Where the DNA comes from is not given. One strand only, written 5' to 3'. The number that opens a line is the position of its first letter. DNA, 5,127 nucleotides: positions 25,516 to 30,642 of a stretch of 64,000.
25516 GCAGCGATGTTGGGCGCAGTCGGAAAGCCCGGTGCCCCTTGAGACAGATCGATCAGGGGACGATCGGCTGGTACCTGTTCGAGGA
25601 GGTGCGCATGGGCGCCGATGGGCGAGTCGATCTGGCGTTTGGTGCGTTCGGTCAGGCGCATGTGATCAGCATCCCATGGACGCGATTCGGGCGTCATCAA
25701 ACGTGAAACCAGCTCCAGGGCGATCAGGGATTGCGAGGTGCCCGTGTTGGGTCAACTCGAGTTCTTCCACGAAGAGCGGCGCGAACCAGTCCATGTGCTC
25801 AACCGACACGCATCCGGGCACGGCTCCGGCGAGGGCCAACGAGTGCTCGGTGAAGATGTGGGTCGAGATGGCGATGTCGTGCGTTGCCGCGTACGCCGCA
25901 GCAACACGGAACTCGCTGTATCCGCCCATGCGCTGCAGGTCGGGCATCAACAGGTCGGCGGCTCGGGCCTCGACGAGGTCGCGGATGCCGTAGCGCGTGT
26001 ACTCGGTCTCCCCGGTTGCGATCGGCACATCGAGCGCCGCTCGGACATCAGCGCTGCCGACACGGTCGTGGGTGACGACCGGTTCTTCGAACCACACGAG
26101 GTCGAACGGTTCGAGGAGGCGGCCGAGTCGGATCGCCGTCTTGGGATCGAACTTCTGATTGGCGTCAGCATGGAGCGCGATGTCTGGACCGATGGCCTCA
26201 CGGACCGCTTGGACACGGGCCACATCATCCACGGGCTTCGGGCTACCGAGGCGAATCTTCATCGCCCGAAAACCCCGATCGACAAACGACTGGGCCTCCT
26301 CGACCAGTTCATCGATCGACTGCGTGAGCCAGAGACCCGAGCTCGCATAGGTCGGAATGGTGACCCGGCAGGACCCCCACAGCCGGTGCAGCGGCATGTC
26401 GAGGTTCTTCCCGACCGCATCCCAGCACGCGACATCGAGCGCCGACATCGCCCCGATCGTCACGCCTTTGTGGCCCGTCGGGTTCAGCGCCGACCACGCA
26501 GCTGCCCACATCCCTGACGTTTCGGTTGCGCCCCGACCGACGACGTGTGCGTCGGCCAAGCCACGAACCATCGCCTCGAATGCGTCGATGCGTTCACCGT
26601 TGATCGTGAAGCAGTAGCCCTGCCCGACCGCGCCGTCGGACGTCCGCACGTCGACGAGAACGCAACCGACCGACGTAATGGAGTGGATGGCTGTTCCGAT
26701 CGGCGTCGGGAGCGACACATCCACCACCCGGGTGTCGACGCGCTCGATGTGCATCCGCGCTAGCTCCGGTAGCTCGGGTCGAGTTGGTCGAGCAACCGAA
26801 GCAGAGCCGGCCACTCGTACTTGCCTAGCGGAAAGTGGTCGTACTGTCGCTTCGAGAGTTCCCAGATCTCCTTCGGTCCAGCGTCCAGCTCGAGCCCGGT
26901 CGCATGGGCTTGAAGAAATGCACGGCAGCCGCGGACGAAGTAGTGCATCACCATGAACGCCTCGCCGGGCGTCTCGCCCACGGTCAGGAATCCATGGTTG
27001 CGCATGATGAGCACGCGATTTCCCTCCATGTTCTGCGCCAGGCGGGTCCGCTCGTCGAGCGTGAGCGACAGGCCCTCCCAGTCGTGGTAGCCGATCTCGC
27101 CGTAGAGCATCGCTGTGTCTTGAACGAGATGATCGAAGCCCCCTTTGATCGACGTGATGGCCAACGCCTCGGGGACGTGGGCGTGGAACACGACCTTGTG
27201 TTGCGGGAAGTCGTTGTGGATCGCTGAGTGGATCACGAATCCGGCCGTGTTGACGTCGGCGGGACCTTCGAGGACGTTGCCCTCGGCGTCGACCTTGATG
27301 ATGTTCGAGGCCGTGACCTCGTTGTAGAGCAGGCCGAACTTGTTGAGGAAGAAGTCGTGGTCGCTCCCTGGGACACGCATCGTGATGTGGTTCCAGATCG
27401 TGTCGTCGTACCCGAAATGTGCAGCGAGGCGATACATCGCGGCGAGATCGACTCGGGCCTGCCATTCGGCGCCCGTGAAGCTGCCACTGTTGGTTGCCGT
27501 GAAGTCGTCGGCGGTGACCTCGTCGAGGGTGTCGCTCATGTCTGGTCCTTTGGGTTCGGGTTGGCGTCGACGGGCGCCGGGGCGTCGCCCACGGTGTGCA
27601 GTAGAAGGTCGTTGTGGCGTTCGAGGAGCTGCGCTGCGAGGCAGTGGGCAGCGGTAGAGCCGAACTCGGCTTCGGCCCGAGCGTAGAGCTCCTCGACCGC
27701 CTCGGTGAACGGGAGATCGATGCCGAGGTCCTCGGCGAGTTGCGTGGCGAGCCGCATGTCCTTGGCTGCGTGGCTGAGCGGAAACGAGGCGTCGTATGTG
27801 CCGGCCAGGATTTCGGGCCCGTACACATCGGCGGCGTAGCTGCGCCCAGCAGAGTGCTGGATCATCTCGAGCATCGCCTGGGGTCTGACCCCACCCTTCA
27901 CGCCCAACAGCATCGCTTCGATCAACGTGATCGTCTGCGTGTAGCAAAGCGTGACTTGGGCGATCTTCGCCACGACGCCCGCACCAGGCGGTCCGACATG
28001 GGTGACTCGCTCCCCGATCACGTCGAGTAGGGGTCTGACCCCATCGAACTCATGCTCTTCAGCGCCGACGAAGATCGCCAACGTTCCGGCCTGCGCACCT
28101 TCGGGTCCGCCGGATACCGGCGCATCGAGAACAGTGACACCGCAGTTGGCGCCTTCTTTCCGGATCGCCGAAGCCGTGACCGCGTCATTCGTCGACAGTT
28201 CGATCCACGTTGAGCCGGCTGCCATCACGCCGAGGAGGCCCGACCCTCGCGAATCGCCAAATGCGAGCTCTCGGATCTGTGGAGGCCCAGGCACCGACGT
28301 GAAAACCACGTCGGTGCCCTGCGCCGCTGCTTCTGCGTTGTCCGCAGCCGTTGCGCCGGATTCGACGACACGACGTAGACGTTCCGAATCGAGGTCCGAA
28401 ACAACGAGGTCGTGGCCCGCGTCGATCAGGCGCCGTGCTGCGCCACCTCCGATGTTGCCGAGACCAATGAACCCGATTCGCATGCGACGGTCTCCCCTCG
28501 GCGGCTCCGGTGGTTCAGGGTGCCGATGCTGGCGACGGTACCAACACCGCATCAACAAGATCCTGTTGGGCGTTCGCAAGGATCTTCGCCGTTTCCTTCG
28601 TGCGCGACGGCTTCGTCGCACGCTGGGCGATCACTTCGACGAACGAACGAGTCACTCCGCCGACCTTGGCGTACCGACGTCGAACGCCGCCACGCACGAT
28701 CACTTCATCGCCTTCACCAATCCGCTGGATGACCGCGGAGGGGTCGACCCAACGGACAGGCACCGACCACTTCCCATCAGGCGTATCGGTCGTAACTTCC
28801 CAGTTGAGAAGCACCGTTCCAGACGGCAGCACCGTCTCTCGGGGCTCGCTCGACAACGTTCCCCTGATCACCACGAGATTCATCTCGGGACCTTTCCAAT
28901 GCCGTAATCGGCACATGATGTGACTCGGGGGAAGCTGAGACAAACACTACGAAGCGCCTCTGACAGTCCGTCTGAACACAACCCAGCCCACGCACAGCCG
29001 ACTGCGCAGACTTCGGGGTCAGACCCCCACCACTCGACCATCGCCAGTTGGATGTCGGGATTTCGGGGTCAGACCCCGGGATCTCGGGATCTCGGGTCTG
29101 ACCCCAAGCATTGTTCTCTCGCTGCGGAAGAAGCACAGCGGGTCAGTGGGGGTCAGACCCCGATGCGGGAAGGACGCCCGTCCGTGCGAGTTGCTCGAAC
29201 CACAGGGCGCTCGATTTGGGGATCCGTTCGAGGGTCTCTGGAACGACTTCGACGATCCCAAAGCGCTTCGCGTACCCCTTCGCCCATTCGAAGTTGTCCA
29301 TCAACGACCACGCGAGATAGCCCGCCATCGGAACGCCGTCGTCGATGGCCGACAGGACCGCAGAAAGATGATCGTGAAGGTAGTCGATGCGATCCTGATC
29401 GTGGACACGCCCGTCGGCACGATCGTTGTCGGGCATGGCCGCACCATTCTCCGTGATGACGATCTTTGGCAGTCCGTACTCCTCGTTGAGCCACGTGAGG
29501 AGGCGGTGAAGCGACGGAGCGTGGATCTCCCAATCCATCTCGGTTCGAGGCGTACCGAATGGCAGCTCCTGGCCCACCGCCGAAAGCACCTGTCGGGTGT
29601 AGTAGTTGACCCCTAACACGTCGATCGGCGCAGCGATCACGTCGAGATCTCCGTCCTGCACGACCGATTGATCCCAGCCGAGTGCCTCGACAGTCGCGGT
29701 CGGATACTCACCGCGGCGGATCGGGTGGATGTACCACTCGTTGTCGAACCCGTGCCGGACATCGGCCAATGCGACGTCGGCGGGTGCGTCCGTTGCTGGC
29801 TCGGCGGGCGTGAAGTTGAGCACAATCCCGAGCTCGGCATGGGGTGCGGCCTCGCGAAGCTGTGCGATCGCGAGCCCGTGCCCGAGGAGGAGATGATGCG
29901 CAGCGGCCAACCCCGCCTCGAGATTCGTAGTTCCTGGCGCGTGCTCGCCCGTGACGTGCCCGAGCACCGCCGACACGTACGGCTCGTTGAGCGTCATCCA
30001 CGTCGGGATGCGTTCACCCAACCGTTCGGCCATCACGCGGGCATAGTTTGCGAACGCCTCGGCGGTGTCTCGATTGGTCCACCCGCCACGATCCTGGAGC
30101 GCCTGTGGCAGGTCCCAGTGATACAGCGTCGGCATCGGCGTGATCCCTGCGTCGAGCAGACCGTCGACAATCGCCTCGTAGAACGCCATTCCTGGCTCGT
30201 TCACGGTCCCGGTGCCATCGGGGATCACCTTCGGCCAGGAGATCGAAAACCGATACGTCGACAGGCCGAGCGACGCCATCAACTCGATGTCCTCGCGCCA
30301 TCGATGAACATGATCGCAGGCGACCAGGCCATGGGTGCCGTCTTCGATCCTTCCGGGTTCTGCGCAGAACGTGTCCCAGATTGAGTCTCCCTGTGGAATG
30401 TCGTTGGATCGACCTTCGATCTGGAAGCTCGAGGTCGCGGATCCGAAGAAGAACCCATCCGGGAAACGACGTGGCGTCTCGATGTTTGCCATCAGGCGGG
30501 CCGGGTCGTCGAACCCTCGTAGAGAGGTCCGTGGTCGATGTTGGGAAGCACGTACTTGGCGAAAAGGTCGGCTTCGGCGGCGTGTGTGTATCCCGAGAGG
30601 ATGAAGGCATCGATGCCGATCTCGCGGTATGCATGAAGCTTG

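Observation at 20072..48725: Hyper-abundant 13-nt palindrome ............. forms REP-like clusters at gene 3' ends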

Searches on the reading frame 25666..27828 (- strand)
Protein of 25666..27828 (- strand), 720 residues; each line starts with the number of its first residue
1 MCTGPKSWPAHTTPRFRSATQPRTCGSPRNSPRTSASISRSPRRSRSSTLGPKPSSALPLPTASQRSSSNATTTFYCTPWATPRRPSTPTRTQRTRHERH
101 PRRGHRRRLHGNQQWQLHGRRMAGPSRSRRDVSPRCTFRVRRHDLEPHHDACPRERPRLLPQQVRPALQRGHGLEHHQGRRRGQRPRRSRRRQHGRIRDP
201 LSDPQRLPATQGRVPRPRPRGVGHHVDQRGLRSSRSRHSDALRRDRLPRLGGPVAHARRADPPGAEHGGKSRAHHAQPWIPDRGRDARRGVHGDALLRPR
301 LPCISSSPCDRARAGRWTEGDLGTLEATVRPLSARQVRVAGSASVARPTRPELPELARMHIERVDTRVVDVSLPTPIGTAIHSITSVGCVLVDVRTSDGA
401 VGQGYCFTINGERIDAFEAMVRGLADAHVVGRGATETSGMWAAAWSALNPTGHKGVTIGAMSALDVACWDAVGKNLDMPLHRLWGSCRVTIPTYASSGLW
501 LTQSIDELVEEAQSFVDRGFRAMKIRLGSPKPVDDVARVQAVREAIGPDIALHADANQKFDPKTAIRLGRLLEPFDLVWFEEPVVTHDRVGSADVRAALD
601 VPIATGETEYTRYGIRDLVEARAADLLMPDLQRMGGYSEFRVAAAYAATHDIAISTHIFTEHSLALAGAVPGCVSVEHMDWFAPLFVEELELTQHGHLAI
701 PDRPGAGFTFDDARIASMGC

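Call 66: search_protein_families(library=pfam, proteins=[window:25666-27828:-], max_evalue=0.0001)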
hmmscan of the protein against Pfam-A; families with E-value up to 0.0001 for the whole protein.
window:25666-27828:- (720 aa): 2 families
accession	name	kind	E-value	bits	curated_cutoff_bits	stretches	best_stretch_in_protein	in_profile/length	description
PF13378.12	MR_MLE_C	-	5.2e-58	196.8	29.4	1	507-713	1-218/219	Enolase C-terminal domain-like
PF02746.21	MR_MLE_N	-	9e-16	58.6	22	1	364-485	2-117/117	Mandelate racemase / muconate lactonizing enzyme, N-terminal domain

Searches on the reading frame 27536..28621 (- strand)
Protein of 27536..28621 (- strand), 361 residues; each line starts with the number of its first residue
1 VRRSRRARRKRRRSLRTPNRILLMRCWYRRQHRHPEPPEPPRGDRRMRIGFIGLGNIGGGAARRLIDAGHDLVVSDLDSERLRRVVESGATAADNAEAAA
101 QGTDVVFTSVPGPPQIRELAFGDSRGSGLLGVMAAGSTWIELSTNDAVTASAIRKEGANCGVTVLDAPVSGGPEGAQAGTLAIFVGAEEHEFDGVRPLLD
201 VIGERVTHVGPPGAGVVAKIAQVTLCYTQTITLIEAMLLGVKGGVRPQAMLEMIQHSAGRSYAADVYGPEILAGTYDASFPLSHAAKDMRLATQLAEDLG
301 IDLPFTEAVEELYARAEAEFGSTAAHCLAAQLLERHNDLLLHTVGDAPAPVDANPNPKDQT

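Call 7: search_protein_families(library=pfam, proteins=[window:27536-28621:-], max_evalue=0.01)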
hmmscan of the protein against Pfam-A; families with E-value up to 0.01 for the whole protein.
window:27536-28621:- (361 aa): 7 families
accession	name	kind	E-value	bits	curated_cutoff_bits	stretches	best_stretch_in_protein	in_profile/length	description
PF03446.21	NAD_binding_2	-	3.5e-39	134.8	21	1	48-210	1-161/161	NAD binding domain of 6-phosphogluconate dehydrogenase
PF14833.11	NAD_binding_11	-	2.3e-25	89.6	30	1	213-332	1-121/122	NAD-binding of NADP-dependent 3-hydroxyisobutyrate dehydrogenase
PF03807.23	F420_oxidored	-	1.2e-10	42.3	21.6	1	48-111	1-68/94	NADP oxidoreductase coenzyme F420-dependent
PF02826.25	2-Hacid_dh_C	-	4.8e-05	23.2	25.1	1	42-118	32-107/178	D-isomer specific 2-hydroxyacid dehydrogenase, NAD binding domain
PF21761.2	RedAm-like_C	-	6.9e-05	23.6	27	1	213-318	3-110/127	NADPH-dependent reductive aminase-like, C-terminal domain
PF03721.20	UDPG_MGDP_dh_N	-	0.0015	18.5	27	0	47-84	1-38/187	UDP-glucose/GDP-mannose dehydrogenase family, NAD binding domain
PF02254.24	TrkA_N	-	0.0033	18.2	23.8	1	52-92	4-44/116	TrkA-N domain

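Call 30: search_solved_structures(query=window:27536-28621:-, show_alignments=2, max_evalue=1e-10)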
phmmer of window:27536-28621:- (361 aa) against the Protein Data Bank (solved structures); distinct sequences matched with E-value up to 1e-10: 27.
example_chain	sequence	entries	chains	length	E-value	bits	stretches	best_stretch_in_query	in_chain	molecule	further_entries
3cky_A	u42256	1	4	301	1.3e-44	156.2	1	45-314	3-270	2-hydroxymethyl glutarate dehydrogenase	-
1yb4_A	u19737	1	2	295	2.8e-41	145.2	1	46-334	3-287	tartronic semialdehyde reductase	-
3w6u_A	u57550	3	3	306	2.3e-40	142.2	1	31-328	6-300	6-phosphogluconate dehydrogenase, NAD-binding protein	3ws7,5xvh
3w6z_A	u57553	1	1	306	1.5e-39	139.6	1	31-328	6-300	6-phosphogluconate dehydrogenase, NAD-binding protein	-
3obb_A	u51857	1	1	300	1.1e-38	136.7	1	47-304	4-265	Probable 3-hydroxyisobutyrate dehydrogenase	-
1vpd_A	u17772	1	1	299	1.2e-38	136.5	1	46-326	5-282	TARTRONATE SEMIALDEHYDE REDUCTASE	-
3q3c_A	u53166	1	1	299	1.6e-38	136.2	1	48-304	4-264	Probable 3-hydroxyisobutyrate dehydrogenase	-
9rb2_A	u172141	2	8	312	1.6e-36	129.6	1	39-334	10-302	Probable oxidoreductase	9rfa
9k2j_A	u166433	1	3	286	1.6e-34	123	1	47-319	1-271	3-hydroxyisobutyrate dehydrogenase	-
2i9p_A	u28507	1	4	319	2.4e-32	115.9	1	46-294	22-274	3-hydroxyisobutyrate dehydrogenase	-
4dll_A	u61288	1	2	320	3.3e-32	115.4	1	47-321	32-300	2-hydroxy-3-oxopropionate reductase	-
2gf2_A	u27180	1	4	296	5.7e-32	114.6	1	47-294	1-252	3-hydroxyisobutyrate dehydrogenase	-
1wp4_A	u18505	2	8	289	4.9e-31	111.6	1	48-337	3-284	3-hydroxyisobutyrate dehydrogenase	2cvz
3pdu_A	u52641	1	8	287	3.4e-29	105.5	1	49-319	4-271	3-hydroxyisobutyrate dehydrogenase family protein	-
3doj_A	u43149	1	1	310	2.4e-28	102.7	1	31-317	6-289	Dehydrogenase-like protein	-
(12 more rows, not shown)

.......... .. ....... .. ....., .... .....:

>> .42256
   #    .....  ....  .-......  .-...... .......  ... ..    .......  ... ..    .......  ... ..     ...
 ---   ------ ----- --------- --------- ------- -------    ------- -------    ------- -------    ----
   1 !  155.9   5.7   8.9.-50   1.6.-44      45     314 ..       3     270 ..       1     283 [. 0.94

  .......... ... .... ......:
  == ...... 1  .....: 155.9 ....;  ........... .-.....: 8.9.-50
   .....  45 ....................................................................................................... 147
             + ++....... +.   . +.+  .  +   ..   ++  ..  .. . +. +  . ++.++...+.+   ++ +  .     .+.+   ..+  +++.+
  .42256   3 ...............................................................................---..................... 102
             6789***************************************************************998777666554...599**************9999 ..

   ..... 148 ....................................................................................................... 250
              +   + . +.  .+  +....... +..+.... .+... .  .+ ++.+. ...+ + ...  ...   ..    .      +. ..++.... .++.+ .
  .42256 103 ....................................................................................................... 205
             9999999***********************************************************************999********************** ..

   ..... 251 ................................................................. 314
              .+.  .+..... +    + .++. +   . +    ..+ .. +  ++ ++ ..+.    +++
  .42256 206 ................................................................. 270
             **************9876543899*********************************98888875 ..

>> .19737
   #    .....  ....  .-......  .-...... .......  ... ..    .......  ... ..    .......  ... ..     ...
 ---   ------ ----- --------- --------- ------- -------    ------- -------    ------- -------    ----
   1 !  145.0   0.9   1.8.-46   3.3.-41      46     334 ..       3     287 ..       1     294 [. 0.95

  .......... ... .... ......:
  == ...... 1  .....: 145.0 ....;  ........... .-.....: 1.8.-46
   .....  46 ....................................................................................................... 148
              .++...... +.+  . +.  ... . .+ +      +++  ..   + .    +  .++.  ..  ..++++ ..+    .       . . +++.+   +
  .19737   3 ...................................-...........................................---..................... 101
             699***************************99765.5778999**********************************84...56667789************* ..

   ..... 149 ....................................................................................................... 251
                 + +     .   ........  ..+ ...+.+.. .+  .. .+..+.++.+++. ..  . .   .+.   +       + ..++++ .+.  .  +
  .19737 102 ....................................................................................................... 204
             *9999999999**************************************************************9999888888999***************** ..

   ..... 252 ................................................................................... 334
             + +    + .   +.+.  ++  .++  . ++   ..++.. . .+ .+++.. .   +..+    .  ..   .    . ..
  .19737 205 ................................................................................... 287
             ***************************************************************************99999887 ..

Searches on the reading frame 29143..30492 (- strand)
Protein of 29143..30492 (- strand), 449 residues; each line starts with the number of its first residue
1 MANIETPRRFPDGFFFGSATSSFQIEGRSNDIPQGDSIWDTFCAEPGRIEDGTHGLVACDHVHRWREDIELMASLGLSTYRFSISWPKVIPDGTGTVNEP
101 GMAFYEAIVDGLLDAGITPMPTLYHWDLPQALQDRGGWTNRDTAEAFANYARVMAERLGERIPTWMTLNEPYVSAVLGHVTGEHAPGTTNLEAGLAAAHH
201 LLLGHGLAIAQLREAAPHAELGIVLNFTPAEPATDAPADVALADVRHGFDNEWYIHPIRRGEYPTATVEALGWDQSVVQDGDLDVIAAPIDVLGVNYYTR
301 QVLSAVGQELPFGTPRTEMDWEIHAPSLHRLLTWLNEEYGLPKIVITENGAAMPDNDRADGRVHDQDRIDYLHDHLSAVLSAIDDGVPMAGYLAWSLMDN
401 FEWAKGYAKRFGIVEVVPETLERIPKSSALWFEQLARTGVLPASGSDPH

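Call 7: search_protein_families(library=pfam, proteins=[window:29143-30492:-], max_evalue=0.01)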
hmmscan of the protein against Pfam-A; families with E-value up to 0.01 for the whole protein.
window:29143-30492:- (449 aa): 1 family
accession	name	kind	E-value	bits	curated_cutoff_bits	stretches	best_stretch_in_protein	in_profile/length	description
PF00232.24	Glyco_hydro_1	-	3e-151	504.3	22.6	1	8-438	3-450/453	Glycosyl hydrolase family 1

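Call 9: find_encoding_contigs(protein=window:29143-30492:-, flank=10000, max_places=4)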
Protein window:29143-30492:- (449 aa): no gene with exactly this product is on record in the collection.
